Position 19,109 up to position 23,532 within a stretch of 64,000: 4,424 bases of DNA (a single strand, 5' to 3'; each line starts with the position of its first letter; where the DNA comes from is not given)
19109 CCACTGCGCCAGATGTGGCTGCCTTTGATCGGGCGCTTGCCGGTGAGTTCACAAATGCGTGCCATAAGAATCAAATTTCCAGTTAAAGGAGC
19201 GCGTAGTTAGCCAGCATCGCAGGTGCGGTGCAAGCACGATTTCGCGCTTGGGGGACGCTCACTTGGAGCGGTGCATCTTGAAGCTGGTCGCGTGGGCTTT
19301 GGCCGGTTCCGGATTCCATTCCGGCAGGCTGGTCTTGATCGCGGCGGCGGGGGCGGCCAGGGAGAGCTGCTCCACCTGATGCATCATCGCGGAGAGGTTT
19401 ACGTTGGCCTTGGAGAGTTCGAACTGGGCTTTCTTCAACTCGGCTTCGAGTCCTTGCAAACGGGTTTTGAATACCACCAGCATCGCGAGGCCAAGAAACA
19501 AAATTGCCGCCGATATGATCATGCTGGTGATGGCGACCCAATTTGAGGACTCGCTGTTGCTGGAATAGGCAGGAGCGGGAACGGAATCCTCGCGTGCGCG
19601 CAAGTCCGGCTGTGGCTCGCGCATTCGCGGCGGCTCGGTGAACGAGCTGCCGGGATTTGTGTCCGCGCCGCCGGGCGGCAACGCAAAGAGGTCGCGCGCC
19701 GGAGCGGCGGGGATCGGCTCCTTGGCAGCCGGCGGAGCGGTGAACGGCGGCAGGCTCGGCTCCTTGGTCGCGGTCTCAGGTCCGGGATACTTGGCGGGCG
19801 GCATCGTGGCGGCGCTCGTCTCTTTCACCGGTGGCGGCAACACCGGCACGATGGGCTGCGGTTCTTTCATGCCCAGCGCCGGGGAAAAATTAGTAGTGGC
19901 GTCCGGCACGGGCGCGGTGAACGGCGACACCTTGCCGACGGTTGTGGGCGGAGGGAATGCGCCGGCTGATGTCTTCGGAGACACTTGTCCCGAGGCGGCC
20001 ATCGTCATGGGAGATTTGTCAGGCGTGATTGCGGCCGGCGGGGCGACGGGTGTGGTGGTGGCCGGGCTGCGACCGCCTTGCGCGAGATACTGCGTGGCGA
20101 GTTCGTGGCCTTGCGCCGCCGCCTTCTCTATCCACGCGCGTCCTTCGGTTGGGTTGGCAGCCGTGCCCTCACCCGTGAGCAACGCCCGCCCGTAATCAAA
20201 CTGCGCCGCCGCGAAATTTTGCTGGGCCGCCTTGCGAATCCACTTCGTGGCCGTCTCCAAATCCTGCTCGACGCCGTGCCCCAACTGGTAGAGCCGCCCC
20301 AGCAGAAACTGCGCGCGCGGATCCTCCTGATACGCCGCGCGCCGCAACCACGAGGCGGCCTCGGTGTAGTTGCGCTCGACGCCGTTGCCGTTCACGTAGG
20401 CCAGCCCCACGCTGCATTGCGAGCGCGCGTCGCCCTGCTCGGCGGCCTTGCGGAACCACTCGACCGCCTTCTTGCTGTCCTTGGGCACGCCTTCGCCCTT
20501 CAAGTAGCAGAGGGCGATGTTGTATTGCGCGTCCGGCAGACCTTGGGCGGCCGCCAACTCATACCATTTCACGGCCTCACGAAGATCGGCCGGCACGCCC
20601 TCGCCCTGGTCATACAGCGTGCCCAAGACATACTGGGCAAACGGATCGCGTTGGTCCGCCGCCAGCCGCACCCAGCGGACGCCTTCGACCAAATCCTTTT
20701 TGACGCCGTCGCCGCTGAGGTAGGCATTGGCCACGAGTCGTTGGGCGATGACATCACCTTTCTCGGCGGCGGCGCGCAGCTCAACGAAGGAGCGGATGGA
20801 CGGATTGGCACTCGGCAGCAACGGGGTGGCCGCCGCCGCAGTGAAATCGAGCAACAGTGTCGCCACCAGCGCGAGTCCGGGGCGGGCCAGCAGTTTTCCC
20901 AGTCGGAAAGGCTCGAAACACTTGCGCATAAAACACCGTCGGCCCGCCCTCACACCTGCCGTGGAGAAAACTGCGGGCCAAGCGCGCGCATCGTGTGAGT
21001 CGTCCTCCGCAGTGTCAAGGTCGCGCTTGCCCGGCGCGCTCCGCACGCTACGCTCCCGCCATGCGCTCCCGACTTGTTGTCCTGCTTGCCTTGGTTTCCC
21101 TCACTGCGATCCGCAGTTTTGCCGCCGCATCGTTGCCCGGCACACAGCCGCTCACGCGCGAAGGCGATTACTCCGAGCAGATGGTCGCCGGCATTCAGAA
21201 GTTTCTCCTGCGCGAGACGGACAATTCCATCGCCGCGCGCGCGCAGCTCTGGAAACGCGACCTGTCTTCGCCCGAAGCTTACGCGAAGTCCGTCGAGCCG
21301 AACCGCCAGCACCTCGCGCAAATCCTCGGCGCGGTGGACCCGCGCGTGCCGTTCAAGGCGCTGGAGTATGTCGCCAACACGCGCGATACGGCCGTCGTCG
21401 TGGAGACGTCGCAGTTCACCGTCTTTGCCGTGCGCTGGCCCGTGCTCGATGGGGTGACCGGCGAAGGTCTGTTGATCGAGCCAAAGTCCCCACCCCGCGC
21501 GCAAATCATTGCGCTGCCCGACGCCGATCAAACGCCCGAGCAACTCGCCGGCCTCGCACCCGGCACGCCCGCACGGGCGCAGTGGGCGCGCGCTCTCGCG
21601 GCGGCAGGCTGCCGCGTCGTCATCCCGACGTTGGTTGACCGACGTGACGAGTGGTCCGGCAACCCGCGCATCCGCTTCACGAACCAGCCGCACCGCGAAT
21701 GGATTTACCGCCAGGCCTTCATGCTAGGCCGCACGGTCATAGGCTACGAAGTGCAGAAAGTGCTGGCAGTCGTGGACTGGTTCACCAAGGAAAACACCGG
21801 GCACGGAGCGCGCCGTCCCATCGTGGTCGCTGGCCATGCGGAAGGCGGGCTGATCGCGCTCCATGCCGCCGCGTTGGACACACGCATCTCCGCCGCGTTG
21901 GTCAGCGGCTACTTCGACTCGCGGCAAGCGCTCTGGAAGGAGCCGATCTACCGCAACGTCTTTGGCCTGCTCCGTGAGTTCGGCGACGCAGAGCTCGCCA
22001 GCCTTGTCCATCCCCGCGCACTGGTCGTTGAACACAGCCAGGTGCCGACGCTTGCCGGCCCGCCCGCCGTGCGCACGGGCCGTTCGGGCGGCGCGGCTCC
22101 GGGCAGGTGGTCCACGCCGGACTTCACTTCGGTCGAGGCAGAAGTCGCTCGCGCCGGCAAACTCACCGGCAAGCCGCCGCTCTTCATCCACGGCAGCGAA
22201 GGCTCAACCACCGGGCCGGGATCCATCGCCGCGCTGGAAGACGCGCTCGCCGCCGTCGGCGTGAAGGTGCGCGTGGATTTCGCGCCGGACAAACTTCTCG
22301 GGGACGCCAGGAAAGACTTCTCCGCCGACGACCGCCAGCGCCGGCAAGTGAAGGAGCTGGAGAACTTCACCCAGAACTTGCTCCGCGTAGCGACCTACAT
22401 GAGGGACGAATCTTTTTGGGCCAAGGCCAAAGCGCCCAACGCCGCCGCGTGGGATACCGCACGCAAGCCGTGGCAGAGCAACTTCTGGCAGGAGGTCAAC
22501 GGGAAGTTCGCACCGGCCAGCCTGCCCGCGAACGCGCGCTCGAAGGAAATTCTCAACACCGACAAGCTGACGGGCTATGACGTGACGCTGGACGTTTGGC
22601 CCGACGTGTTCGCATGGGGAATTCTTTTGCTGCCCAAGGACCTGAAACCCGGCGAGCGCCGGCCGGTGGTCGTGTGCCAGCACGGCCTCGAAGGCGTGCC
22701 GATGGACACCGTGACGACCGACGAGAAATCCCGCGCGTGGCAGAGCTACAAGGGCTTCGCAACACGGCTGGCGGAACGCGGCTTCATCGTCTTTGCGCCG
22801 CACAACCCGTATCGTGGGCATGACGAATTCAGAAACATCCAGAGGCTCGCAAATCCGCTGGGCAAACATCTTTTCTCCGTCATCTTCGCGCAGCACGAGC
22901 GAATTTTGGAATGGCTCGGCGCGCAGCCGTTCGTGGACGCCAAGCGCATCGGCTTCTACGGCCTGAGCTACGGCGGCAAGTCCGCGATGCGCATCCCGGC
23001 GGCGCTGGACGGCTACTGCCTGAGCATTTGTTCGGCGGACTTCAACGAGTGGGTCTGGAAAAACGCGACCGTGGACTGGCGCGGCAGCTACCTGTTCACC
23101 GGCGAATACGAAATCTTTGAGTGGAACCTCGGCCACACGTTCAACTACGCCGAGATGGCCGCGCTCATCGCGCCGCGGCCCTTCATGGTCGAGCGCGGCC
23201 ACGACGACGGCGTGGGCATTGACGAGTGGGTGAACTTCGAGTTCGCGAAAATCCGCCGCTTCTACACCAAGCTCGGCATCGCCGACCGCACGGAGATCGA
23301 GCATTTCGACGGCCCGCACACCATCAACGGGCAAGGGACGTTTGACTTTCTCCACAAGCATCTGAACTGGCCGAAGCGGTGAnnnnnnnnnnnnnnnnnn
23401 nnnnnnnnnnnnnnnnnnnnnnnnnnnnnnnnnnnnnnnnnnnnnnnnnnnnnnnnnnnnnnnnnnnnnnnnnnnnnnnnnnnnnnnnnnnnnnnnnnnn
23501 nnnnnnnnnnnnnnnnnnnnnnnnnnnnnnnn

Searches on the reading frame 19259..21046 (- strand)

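Call 87: search_protein_families(library=pfam, proteins=[window:19259-21046:-], max_evalue=0.001)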
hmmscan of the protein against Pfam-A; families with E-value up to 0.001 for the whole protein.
window:19259-21046:- (595 aa): 1 family
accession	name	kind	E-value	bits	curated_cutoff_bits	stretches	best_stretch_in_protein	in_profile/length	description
PF08238.18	Sel1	-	3.3e-59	195.6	30.7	6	171-206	1-36/36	Sel1 repeat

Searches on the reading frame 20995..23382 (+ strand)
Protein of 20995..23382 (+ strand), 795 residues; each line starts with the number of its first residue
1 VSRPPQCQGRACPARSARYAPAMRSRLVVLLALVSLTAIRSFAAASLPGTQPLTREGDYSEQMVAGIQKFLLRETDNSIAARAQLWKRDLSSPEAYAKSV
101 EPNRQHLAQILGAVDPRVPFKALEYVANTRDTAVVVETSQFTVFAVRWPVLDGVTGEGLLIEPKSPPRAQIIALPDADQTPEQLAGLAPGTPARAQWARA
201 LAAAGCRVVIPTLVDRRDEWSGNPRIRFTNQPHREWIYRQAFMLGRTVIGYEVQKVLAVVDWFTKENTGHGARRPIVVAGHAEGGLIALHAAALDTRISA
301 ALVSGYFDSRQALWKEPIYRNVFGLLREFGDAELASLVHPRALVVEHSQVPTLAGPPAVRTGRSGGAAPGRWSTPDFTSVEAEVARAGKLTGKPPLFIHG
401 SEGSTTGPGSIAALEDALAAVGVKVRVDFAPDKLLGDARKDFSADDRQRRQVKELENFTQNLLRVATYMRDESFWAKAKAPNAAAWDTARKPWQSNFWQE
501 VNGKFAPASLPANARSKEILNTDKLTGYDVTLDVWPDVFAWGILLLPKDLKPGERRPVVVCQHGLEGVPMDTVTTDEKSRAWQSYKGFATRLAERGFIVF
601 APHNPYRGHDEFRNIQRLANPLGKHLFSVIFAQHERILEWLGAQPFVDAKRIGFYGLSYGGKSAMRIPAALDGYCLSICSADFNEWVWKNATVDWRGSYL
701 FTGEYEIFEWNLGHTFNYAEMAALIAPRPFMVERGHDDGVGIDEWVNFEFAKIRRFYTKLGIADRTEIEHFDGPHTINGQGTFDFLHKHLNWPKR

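Call 3: search_protein_families(library=pfam, proteins=[window:20995-23382:+], max_evalue=0.01)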
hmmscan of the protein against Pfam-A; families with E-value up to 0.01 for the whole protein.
window:20995-23382:+ (795 aa): 7 families
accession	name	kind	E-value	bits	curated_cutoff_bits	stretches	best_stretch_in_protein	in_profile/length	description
PF01738.24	DLH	-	7.5e-08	32.7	21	1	586-667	31-114/217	Dienelactone hydrolase family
PF00326.27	Peptidase_S9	-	9.6e-07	28.9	22.6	1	592-668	10-82/213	Prolyl oligopeptidase family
PF00756.26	Esterase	-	4.7e-06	27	22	0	193-316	42-159/251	Putative esterase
PF05448.18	AXE1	-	0.00037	19.8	21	0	620-667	146-193/321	Acetyl xylan esterase (AXE1)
PF12715.13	Abhydrolase_7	-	0.00072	19.3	21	1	612-771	187-340/388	Abhydrolase family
PF07819.20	PGAP1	-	0.0021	18.3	24.3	0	390-460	2-51/233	PGAP1-like alpha/beta domain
PF22244.2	GCE_fung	-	0.003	17.9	27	0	635-667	88-122/231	Glucuronyl esterase, fungi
